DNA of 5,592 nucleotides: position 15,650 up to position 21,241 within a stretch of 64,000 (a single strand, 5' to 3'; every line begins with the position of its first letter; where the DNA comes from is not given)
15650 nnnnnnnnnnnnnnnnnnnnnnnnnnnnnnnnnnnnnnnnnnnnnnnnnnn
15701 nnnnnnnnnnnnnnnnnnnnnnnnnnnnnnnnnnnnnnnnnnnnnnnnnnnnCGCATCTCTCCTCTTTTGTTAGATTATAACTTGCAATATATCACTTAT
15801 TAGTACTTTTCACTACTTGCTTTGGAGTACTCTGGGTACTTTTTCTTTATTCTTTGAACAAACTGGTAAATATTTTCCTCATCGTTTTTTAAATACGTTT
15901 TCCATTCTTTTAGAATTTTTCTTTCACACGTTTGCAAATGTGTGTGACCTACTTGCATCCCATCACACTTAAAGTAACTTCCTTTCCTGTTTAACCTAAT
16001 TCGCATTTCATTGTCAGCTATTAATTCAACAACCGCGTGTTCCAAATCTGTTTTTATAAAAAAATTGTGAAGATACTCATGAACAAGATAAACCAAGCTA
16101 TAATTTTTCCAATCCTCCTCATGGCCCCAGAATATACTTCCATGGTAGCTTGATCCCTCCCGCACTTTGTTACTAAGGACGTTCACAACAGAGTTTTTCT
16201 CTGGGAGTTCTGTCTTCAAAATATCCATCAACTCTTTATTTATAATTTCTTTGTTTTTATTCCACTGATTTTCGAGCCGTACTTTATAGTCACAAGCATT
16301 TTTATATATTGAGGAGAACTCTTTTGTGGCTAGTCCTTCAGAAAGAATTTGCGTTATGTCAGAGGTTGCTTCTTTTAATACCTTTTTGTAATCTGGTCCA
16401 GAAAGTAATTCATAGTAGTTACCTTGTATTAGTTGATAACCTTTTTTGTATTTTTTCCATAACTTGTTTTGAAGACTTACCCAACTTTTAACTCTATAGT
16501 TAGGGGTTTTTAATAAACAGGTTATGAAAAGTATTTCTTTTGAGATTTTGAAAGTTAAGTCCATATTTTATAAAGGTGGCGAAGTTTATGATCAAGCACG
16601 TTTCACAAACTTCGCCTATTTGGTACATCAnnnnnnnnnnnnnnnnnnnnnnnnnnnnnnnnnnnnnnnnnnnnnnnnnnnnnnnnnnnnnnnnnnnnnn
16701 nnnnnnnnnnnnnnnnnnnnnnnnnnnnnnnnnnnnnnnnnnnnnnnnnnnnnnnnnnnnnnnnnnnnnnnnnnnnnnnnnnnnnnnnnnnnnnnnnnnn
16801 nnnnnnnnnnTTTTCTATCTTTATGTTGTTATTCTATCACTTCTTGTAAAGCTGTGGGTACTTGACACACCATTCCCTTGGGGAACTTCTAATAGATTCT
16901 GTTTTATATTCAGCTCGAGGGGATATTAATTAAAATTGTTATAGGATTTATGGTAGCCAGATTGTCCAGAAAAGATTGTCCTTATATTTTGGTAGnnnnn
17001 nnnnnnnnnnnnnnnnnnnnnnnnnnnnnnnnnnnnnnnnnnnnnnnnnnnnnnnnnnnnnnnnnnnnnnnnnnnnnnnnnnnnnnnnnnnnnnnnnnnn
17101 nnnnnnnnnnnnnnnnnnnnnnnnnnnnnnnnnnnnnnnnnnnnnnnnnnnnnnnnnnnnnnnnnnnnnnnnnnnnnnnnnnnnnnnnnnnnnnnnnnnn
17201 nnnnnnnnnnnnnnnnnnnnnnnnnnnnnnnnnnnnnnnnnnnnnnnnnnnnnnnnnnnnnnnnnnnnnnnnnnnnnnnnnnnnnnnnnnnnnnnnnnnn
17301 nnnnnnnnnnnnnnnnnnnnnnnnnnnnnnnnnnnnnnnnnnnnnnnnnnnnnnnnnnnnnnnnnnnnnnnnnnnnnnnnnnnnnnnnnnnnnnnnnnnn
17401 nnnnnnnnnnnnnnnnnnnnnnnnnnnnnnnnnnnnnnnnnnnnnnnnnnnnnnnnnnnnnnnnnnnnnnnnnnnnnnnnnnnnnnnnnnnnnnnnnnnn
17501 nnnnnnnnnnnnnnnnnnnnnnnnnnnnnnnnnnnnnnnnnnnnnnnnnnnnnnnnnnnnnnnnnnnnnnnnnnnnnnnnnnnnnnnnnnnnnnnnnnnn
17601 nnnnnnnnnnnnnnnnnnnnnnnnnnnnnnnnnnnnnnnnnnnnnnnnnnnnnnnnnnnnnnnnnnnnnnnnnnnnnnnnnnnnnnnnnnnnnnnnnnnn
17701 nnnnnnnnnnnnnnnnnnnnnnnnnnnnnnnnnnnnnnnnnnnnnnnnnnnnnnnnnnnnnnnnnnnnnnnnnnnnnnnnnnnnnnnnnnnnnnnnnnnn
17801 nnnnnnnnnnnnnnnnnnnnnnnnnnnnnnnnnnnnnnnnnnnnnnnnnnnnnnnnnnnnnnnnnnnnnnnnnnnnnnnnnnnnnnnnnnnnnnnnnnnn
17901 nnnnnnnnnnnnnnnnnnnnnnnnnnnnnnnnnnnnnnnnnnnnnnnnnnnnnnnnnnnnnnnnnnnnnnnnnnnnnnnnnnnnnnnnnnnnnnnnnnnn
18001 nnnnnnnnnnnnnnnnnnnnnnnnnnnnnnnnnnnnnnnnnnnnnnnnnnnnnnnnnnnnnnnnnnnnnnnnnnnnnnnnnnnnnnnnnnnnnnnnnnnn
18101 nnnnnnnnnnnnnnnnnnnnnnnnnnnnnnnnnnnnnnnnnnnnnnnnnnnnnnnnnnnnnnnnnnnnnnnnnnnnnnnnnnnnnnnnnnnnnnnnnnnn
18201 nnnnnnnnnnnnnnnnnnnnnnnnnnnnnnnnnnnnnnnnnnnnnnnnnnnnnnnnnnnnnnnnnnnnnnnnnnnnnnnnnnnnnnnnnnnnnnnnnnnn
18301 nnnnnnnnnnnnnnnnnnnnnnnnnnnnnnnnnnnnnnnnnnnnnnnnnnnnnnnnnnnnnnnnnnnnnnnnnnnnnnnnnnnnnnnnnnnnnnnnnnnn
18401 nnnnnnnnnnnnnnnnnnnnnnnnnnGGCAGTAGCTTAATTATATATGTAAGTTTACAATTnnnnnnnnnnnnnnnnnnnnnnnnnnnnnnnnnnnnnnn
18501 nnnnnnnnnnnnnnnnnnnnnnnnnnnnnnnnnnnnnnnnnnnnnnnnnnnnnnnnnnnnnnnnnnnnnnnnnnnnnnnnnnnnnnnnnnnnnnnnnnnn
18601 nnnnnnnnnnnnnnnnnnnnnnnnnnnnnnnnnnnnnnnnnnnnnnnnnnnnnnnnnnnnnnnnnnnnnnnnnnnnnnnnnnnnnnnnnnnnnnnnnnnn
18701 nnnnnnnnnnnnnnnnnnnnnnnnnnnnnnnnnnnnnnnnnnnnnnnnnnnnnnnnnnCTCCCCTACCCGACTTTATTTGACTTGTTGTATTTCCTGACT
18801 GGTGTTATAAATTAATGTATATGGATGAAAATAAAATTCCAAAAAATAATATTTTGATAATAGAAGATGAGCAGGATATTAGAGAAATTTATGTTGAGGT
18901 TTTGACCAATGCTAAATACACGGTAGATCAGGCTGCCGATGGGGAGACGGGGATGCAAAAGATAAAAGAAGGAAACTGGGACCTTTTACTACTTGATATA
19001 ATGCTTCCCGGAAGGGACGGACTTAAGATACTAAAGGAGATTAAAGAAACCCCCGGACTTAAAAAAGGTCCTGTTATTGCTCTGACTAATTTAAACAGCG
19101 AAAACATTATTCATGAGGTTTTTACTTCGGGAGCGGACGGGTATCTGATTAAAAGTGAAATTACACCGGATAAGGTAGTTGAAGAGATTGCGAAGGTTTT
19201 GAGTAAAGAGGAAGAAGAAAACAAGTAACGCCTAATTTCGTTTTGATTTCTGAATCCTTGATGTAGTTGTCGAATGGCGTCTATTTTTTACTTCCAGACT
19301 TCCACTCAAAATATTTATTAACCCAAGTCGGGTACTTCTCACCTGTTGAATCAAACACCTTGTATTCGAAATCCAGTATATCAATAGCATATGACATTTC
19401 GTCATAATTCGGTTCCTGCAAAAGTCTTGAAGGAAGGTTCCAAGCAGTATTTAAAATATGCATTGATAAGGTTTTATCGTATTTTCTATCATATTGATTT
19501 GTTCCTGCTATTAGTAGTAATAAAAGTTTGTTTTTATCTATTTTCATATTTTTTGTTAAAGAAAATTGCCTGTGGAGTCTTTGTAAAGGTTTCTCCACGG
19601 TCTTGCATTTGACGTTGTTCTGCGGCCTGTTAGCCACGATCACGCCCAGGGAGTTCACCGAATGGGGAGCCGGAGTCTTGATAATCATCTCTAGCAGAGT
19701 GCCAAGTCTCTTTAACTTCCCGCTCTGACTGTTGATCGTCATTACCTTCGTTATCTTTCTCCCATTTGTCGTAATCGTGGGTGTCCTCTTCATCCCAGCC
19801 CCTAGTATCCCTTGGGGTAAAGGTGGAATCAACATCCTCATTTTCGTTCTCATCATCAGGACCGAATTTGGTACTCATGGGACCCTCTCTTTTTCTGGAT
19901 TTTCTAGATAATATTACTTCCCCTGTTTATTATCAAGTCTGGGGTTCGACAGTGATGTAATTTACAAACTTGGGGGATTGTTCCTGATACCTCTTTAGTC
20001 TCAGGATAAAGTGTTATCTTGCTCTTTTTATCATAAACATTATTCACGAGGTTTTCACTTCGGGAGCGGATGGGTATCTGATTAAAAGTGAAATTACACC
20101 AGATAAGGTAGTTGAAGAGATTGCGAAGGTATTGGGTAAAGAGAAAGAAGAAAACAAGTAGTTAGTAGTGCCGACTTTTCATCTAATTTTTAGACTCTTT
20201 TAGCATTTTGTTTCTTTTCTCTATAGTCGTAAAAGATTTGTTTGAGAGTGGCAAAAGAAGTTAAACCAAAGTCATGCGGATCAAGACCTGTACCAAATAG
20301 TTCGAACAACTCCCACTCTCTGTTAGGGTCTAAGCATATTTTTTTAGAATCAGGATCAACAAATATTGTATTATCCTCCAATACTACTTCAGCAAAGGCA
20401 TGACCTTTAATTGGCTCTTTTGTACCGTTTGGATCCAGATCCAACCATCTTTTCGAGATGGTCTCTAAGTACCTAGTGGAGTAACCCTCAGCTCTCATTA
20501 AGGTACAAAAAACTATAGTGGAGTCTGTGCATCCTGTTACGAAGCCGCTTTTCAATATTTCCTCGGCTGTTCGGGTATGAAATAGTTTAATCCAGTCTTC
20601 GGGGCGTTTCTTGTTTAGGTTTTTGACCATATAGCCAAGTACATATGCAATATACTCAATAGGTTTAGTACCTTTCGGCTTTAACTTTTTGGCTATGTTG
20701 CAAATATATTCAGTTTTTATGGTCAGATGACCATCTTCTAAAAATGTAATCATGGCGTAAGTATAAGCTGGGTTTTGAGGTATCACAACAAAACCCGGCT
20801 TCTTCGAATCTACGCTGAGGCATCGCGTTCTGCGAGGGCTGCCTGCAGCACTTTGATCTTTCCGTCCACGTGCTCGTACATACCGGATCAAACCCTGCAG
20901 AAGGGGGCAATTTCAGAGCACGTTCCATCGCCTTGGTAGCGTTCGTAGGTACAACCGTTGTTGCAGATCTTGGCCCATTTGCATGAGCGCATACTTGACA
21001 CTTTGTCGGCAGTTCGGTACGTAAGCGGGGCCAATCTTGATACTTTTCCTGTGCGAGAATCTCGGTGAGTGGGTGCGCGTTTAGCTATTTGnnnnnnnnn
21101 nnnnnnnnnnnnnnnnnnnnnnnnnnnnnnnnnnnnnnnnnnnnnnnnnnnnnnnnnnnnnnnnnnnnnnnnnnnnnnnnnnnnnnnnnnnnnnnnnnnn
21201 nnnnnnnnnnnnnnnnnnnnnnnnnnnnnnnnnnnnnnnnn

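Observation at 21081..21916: Second 'small Cys-rich peptide + HExxH protein' module: paralogous pairing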

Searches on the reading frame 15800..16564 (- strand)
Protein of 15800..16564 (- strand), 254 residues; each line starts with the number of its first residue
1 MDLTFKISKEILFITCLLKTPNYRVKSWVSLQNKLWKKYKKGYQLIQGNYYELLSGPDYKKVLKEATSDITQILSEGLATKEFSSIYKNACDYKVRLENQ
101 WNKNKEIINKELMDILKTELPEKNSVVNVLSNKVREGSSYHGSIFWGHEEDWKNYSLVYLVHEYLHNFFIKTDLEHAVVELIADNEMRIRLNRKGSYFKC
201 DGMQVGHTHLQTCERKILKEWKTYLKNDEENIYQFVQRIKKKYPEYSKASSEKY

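Call 3: search_protein_families(library=pfam, proteins=[window:15800-16564:-], max_evalue=0.1)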
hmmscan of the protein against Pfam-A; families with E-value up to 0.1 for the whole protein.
window:15800-16564:- (254 aa): 0 families

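Call 5: search_protein_families(library=ncbifam, proteins=[window:15800-16564:-], max_evalue=1)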
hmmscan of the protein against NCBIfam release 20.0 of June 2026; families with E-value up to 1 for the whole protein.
window:15800-16564:- (254 aa): 1 family
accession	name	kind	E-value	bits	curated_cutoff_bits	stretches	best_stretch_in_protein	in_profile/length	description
NF046030.1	ProtAdlyltaseSoFic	equivalog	0.017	14.1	550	1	61-119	299-358/361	protein adenylyltransferase Fic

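Call 26: find_homologous_proteins(query=window:15800-16564:-)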
Query window:15800-16564:- (254 aa): 16 proteins with E <= 0.001 among 433 candidates.
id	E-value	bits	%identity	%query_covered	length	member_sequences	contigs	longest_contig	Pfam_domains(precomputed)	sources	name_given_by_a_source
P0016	4.4e-140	483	85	100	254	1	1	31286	-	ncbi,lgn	-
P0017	4.8e-83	296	54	100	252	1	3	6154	-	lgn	-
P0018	1.7e-80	288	53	94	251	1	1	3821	-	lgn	-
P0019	2.6e-79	284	53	99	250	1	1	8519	-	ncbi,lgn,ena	ncbi:MAG: hypothetical protein ABIA11_00260 [Patescibacteria group bacterium]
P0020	1.8e-78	281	52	100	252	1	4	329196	-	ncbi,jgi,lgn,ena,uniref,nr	ncbi:hypothetical protein GYA37_00920 [candidate division WWE3 bacterium]|uniref:Uncharacterized pro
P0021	5.9e-68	247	50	91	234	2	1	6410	-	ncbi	-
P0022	1.7e-67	246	49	96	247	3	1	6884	-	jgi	-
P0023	1.4e-66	243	49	96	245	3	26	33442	-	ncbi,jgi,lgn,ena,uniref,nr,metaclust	ncbi:MAG: hypothetical protein UU80_C0005G0008 [candidate division WWE3 bacterium GW2011_GWA1_41_8]|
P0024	4.2e-63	231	47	94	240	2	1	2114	-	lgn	-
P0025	3.3e-57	212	44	95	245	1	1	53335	-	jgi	jgi:hypothetical protein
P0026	3.1e-54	202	40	96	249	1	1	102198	-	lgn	-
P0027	3.5e-53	199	42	94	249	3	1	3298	-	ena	-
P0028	8.0e-53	197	42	94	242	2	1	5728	-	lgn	-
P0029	1.6e-24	105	35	89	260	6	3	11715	-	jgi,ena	-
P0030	4.9e-23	100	33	89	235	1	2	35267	-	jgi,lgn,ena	-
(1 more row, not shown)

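Call 33: find_encoding_contigs(protein=P0020, flank=4000, max_places=2)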
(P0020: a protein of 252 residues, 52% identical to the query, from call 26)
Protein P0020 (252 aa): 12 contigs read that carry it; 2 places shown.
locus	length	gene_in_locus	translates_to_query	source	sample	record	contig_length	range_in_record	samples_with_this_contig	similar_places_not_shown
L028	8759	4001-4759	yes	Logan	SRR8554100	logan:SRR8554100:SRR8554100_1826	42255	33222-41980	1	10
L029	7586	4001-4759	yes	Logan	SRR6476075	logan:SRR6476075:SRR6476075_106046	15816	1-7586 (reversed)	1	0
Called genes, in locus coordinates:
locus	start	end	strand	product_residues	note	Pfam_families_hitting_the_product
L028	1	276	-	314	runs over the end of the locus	-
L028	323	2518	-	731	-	PF01138:RNase_PH, PF03725:RNase_PH_C (faint), PF03726:PNPase, PF01138:RNase_PH, PF00013:KH_1, PF00575:S1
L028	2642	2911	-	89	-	PF00312:Ribosomal_S15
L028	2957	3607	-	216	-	-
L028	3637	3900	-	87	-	-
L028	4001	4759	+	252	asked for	-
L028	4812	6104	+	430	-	PF04055:Radical_SAM, PF13186:SPASM (weak)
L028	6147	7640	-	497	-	PF00009:GTP_EFTU, PF00025:Arf (weak), PF02421:FeoB_N (weak), PF00071:Ras (weak), PF01926:MMR_HSR1, PF22042:EF-G_D2, PF11987:IF-2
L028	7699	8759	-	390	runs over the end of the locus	PF08529:NusA_N, PF00575:S1 (weak), PF07650:KH_2 (faint), PF13184:KH_NusA_1st, PF26594:KH_NusA_2nd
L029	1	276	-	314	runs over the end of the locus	-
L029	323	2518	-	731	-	PF01138:RNase_PH, PF03725:RNase_PH_C (faint), PF03726:PNPase, PF01138:RNase_PH, PF00013:KH_1, PF00575:S1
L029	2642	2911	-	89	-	PF00312:Ribosomal_S15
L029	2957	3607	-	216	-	-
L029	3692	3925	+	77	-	-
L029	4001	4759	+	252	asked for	-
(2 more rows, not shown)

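Call 34: find_encoding_contigs(protein=P0026, flank=4000, max_places=2)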
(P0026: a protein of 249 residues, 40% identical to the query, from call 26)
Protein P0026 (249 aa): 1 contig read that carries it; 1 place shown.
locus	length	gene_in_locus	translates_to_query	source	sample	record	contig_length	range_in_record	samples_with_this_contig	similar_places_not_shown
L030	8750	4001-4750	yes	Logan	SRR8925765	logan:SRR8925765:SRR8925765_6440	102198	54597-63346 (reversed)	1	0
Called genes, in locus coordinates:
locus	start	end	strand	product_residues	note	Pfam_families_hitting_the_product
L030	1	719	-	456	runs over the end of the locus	PF13231:PMT_2 (weak)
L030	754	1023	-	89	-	-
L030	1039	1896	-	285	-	-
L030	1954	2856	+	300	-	PF09924:LPG_synthase_C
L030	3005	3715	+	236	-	PF02475:TRM5-TYW2_MTfase, PF06325:PrmA, PF08241:Methyltransf_11 (weak), PF13649:Methyltransf_25 (weak)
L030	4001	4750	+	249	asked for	-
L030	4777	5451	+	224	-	-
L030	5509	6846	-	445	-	PF13353:Fer4_12 (weak), PF04055:Radical_SAM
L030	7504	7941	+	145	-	PF02675:AdoMet_dc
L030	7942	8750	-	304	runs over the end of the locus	PF00892:EamA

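Call 35: find_encoding_contigs(protein=P0030, flank=4000, max_places=2)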
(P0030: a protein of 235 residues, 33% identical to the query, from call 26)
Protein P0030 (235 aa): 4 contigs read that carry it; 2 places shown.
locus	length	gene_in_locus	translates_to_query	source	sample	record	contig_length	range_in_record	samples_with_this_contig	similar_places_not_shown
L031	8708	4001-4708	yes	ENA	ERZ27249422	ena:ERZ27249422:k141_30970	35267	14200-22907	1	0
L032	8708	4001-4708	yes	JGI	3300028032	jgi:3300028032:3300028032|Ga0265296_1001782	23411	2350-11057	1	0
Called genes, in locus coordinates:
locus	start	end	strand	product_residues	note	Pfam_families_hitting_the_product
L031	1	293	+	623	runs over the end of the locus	PF07973:tRNA_SAD, PF00587:tRNA-synt_2b, PF03129:HGTP_anticodon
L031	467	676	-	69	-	-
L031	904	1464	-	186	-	PF13302:Acetyltransf_3, PF13420:Acetyltransf_4 (weak), PF00583:Acetyltransf_1, PF13523:Acetyltransf_8 (weak), PF13508:Acetyltransf_7 (weak)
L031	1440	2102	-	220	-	PF01966:HD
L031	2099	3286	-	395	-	PF03572:Peptidase_S41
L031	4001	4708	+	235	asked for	-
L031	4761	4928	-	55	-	-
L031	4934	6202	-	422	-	PF04055:Radical_SAM, PF13186:SPASM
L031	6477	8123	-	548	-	PF16927:HisKA_7TM, PF00512:HisKA, PF02518:HATPase_c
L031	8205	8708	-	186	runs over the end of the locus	-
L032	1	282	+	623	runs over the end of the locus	PF07973:tRNA_SAD, PF00587:tRNA-synt_2b, PF03129:HGTP_anticodon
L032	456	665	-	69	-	-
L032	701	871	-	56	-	PF02518:HATPase_c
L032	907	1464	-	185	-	PF13302:Acetyltransf_3, PF13420:Acetyltransf_4 (weak), PF00583:Acetyltransf_1, PF13523:Acetyltransf_8 (weak), PF13508:Acetyltransf_7 (weak)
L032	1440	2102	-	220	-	PF01966:HD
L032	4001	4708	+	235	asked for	-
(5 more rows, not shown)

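Call 50: predict_structure(alignment_id=A2)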
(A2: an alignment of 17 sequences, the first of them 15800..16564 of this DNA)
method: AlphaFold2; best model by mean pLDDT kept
length: 254 residues; sequences in the alignment: 17
mean_pLDDT: 91.5   pTM: 0.86
mean pLDDT of the five models: 91.5, 91.4, 91.2, 91.1, 91.0
residues with pLDDT >= 90: 188; 70-90: 59; 50-70: 5; < 50: 2
segments of 3 or more residues with pLDDT < 50: none
pLDDT, mean of each block of 10 residues (from residue 1): 95 91 81 96 92 89 96 98 95 96 96 96 89 87 89 92 89 93 96 92 87 95 96 96 86 49
secondary structure, 60 per line:
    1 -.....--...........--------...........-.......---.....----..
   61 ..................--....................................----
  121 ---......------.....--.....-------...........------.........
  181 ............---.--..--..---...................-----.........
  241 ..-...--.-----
elements in order: E2-6 H9-19 H28-38 H40-46 H50-54 H59-78 H81-116 E124-129 E136-140 E143-147 H155-165 H173-192 H208-226 H232-242

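Call 55: fold_search(model_id=the predicted structure, library=pdb)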
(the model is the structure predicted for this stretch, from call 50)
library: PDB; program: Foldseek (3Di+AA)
matches with E <= 10: 33; with E <= 0.001: 0
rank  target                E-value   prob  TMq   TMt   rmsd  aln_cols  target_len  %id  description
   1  8qkr_A                1.6e+00  0.03  0.12  0.11  21.7       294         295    9  Plasmodium falciparum reticulocyte-binding protein homologue 5 (PfRH5) bound to R5.251 (released 2024-07-31)
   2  7edx_B                3.0e+00  0.13  0.26  0.09   7.2       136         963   10  p53-bound TFIID-based core PIC on HDM2 promoter (released 2021-05-05)
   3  9hap_R                3.7e+00  0.04  0.15  0.11  18.0       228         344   10  Cryo-EM structure of inactive human arginine-vasopressin (AVP) V2 receptor (V2R) with tolvaptan (released 2025-06-04)
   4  8uu8_v                4.2e+00  0.01  0.14  0.11  18.1       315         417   11  Cryo-EM structure of the Listeria innocua 70S ribosome (head-swiveled) in complex with HflXr and pe/E-tRNA (structure  (released 2024-02-28)
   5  8g2j_C                4.4e+00  0.02  0.16  0.08  20.9       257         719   11  Hybrid aspen cellulose synthase-8 bound to UDP-glucose (released 2023-03-01)
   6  8qks_M                4.4e+00  0.02  0.16  0.15  22.5       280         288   13  Plasmodium falciparum reticulocyte-binding protein homologue 5 (PfRH5) bound to R5.034 (released 2024-07-31)
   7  8qks_D                4.6e+00  0.02  0.16  0.15  21.0       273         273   10  Plasmodium falciparum reticulocyte-binding protein homologue 5 (PfRH5) bound to R5.034 (released 2024-07-31)
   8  6mgq_B                4.9e+00  0.18  0.25  0.09   4.3       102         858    9  ERAP1 in the open conformation bound to 10mer phosphinic inhibitor DG014 (released 2019-12-18)
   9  3mdj_A                5.1e+00  0.15  0.25  0.09   4.1       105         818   10  ER Aminopeptidase, ERAP1, Bound to the Zinc Aminopeptidase Inhibitor, Bestatin (released 2011-03-30)
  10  7v9p_B                5.4e+00  0.09  0.26  0.10   7.9       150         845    9  Crystal structure of the lanthipeptide zinc-metallopeptidase EryP from saccharopolyspora erythraea in intermediate sta (released 2022-05-11)
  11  8t83                  5.4e+00  0.08  0.23  0.08   5.1       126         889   11  X-ray crystal structure of PfA-M1(M462K) (released 2024-06-26)
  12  8cdd_C                5.7e+00  0.01  0.16  0.15  22.9       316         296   10  PfRH5-PfCyRPA-PfRIPR complex from Plasmodium falciparum bound to antibody Cy.003 (released 2023-10-25)
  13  8yz8_A                6.3e+00  0.02  0.16  0.12  19.0       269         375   13  Crystal structure of PtmB in complex with Adenine (released 2024-11-20)
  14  7xyo_A                6.7e+00  0.11  0.21  0.11   3.6        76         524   13  Crystal Structure of a M61 aminopeptidase family member from Myxococcus fulvus (released 2023-06-07)
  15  8tt1_A                7.0e+00  0.02  0.14  0.15  16.4       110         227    8  Pseudomonas fluorescens isocyanide hydratase pH=5.0 (released 2023-09-20)
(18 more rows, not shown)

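Call 87: search_solved_structures(query=A2, max_evalue=10)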
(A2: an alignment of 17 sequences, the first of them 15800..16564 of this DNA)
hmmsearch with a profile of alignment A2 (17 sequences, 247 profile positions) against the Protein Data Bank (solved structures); distinct sequences matched with E-value up to 10: 4.
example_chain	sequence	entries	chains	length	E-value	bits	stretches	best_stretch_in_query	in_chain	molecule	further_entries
2waq_F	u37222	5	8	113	0.11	15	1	69-116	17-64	DNA-DIRECTED RNA POLYMERASE RPO4 SUBUNIT | RNA POLYMERASE SUBUNIT 7 | DNA-DIRECTED RNA POLYMERASE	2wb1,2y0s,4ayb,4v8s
2pmz_F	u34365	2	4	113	0.18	14.3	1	69-116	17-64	DNA-directed RNA polymerase subunit F | DNA-directed RNA polymerase, subunit F (RpoF)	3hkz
7eyd_A1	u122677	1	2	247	0.32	13.5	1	29-94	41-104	Phycobilisome rod-core linker polypeptide CpcG2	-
6yny_G1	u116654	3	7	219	1.4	11.4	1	56-102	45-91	Oligomycin sensitivity-conferring protein (OSCP)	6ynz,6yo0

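Call 96: search_protein_families(library=pfam, proteins=[L030:4777-5451:+], max_evalue=0.1)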
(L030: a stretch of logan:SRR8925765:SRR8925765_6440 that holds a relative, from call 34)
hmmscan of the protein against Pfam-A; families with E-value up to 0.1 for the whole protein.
L030:4777-5451:+ (224 aa): 2 families
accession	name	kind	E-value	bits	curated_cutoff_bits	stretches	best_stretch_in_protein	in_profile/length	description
PF06114.19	Peptidase_M78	-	0.022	15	22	1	125-158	37-73/123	IrrE N-terminal-like domain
PF25570.1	TPR_DENND3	-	0.036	14.5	27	0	44-85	9-50/115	DENND3-like, TPR repeats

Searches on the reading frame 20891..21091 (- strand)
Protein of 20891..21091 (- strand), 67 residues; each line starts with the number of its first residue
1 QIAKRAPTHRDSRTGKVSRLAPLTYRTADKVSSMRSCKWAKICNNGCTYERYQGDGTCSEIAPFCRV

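Call 71: search_protein_families(library=ncbifam, proteins=[window:20891-21091:-], max_evalue=1)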
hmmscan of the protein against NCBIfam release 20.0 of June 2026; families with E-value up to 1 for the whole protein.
window:20891-21091:- (67 aa): 6 families
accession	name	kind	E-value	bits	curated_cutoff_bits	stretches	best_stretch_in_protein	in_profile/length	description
TIGR04085.1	rSAM_more_4Fe4S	domain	0.00086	19.7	27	1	34-65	61-93/93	SPASM domain-containing protein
NF041300.1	rSAM_mat_DarW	exception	0.0011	17.9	650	1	26-54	345-373/415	radical SAM/SPASM peptide maturase DarW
TIGR04163.1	rSAM_cobopep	equivalog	0.0012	17.6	375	1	23-66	363-406/428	peptide-modifying radical SAM enzyme CbpB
NF038005.1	rSAM_mat_DarE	equivalog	0.003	16.4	650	1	29-52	382-405/432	darobactin maturation radical SAM/SPASM protein DarE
NF041298.1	rSAM_mat_DynA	equivalog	0.012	14.6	450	1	24-60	298-334/356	dynobactin maturation radical SAM/SPASM protein DynA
TIGR03942.1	sulfatase_rSAM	equivalog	0.071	12.2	349.45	1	32-65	309-343/363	anaerobic sulfatase maturase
